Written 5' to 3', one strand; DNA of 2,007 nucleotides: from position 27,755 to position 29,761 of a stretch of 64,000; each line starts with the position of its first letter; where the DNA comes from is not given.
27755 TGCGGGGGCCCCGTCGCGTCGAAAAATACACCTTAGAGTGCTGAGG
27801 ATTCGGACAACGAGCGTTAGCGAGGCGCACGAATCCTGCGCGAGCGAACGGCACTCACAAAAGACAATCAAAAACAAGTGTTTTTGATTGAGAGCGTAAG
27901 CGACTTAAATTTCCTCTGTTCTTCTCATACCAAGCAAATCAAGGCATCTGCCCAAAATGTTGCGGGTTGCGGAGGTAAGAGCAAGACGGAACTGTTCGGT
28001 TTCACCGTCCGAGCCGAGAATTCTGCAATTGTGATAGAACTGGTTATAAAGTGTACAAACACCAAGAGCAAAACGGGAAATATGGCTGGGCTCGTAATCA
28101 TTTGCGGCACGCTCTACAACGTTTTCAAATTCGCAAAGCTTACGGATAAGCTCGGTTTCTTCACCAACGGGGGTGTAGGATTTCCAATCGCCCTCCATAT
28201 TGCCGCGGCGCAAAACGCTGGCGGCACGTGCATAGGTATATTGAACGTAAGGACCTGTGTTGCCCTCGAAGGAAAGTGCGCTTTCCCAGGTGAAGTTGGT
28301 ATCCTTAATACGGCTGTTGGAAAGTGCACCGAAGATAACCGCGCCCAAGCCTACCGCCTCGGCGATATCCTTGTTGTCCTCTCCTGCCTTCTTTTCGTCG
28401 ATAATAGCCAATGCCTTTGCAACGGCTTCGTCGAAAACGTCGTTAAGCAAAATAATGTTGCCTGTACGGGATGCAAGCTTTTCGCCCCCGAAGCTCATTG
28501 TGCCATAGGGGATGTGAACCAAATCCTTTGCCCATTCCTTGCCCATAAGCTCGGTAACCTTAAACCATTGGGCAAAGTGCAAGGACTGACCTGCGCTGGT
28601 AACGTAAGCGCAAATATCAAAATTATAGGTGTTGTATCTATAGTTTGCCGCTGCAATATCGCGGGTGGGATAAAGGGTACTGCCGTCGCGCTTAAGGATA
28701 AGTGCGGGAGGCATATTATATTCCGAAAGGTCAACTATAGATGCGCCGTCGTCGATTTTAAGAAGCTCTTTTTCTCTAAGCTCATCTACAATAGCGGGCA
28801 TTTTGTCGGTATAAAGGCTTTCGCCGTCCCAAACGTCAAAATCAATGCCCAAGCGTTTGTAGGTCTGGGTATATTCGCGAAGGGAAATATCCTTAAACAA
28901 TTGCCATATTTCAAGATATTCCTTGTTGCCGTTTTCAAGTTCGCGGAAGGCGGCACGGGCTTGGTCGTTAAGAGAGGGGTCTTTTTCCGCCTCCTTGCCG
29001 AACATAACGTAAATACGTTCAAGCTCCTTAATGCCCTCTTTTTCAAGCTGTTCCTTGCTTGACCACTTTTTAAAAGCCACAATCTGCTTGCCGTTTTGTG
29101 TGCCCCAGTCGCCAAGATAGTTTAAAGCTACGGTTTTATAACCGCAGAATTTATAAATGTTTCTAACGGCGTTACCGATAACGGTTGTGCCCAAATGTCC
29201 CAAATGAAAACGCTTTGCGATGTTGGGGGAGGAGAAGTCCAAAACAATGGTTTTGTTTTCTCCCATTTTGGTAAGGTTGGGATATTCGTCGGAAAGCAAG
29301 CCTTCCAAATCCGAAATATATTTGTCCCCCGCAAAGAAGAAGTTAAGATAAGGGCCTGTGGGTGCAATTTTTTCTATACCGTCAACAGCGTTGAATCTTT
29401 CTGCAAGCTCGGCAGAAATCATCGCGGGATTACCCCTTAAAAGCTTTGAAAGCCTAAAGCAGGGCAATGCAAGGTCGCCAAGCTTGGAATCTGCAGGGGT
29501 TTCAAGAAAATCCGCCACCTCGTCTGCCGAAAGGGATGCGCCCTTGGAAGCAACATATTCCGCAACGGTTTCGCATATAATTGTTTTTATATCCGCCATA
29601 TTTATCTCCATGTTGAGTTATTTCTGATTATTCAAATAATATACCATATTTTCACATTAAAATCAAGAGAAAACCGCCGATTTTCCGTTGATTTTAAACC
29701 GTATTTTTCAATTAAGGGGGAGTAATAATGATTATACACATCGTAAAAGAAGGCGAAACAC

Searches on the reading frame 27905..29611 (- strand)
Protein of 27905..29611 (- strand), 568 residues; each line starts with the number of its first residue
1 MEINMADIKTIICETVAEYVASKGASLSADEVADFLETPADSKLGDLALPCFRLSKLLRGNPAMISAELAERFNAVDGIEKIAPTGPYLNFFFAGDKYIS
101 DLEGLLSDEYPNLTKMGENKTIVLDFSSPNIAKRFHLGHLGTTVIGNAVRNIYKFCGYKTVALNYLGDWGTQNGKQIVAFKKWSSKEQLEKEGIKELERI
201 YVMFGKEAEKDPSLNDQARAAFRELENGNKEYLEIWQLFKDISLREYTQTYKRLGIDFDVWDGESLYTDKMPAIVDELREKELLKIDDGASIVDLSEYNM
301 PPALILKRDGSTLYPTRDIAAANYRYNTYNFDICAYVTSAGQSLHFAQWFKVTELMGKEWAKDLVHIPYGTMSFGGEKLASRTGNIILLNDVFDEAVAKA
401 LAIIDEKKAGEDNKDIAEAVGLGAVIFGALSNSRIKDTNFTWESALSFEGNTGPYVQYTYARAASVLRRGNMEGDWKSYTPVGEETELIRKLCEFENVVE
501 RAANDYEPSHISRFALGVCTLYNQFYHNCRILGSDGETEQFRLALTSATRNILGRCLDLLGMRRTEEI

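Call 39: search_protein_families(library=pfam, proteins=[window:27905-29611:-])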
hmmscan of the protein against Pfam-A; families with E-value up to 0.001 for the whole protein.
window:27905-29611:- (568 aa): 3 families
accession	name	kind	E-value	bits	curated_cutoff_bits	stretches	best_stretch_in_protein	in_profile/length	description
PF00750.26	tRNA-synt_1d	-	4.8e-89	299.2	23.3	1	108-442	8-349/349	tRNA synthetases class I (R), catalytic domain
PF05746.21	DALR_1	-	4.4e-25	88.5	22.3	1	456-567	1-116/117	DALR anticodon binding domain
PF03485.21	Arg_tRNA_synt_N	-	5.3e-14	53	21.5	1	11-93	6-85/85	Arginyl tRNA synthetase N terminal domain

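Call 41: find_homologous_proteins(query=window:27905-29611:-, max_evalue=1e-100)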
Query window:27905-29611:- (568 aa): 7750 proteins with E <= 1e-100 among 8000 candidates; the best 120 are listed.
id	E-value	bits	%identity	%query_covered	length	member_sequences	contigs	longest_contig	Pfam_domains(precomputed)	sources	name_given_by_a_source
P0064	0.0e+0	1179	91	99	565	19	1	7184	PF05746.22,PF00750.26,PF03485.22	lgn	-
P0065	0.0e+0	1169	90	99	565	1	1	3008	PF05746.22,PF00750.26,PF03485.22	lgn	-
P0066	0.0e+0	1124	85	99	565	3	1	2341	PF05746.22,PF00750.26,PF03485.22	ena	-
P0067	0.0e+0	1122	86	99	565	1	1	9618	PF05746.22,PF00750.26,PF03485.22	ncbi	-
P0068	0.0e+0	1122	86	99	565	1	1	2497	PF05746.22,PF00750.26,PF03485.22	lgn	-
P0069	0.0e+0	1112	85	99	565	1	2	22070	PF05746.22,PF00750.26,PF03485.22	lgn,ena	-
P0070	0.0e+0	1112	86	99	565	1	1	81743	PF05746.22,PF00750.26,PF03485.22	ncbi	-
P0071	0.0e+0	1108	85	99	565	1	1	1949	PF05746.22,PF00750.26,PF03485.22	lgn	-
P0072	0.0e+0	1106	85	99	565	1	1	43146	PF05746.22,PF00750.26,PF03485.22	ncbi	-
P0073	0.0e+0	1102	85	99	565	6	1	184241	PF05746.22,PF00750.26,PF03485.22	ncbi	-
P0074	0.0e+0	1081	83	99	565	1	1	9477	PF05746.22,PF00750.26,PF03485.22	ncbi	-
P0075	0.0e+0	1080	83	99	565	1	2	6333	PF05746.22,PF00750.26,PF03485.22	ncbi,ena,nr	ncbi:MAG: arginine--tRNA ligase [Clostridia bacterium]|nr:arginine--tRNA ligase [Clostridia bacteriu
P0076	0.0e+0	1080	83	99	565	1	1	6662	PF05746.22,PF00750.26,PF03485.22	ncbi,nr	ncbi:MAG: arginine--tRNA ligase [Clostridia bacterium]|nr:arginine--tRNA ligase [Clostridia bacteriu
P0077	0.0e+0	1080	83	99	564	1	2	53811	PF05746.22,PF00750.26,PF03485.22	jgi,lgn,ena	jgi:arginyl-tRNA synthetase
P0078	0.0e+0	1079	83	99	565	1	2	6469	PF05746.22,PF00750.26,PF03485.22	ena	-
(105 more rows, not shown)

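Call 42: find_encoding_contigs(protein=P0064, flank=1500, max_places=2)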
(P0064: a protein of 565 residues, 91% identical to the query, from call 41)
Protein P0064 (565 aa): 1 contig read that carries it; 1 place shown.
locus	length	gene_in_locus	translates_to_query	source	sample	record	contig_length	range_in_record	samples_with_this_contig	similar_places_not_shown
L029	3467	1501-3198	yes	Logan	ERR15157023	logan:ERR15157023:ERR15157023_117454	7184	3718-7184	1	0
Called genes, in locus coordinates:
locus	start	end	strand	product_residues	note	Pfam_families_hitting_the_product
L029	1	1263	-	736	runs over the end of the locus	PF07228:SpoIIE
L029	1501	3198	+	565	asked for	PF03485:Arg_tRNA_synt_N, PF00750:tRNA-synt_1d, PF05746:DALR_1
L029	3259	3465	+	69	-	?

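Call 43: find_encoding_contigs(protein=P0070, flank=1500, max_places=2)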
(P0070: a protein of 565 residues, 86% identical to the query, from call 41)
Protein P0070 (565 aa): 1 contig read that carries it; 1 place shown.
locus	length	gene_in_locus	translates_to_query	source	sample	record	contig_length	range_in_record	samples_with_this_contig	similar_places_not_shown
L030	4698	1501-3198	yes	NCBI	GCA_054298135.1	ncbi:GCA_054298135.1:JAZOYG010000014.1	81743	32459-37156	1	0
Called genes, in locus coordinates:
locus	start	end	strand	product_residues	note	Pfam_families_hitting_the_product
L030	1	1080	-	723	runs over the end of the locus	PF07228:SpoIIE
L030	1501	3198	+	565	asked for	PF03485:Arg_tRNA_synt_N, PF00750:tRNA-synt_1d, PF05746:DALR_1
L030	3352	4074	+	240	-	PF20772:TACO1_YebC_N, PF01709:Transcrip_reg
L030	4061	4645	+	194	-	PF01467:CTP_transf_like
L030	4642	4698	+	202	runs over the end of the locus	PF01966:HD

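Call 44: find_encoding_contigs(protein=P0073, flank=1500, max_places=2)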
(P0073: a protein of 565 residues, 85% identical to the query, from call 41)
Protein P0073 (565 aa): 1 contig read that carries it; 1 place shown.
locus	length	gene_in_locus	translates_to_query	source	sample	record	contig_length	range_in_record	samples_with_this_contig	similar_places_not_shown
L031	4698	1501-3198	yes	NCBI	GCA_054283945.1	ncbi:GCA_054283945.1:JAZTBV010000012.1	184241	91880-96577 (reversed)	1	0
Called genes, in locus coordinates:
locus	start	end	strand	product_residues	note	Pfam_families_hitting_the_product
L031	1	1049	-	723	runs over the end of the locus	PF07228:SpoIIE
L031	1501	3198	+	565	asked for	PF03485:Arg_tRNA_synt_N, PF00750:tRNA-synt_1d, PF05746:DALR_1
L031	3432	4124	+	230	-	PF20772:TACO1_YebC_N, PF01709:Transcrip_reg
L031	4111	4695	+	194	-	PF01467:CTP_transf_like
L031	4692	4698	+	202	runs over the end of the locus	PF01966:HD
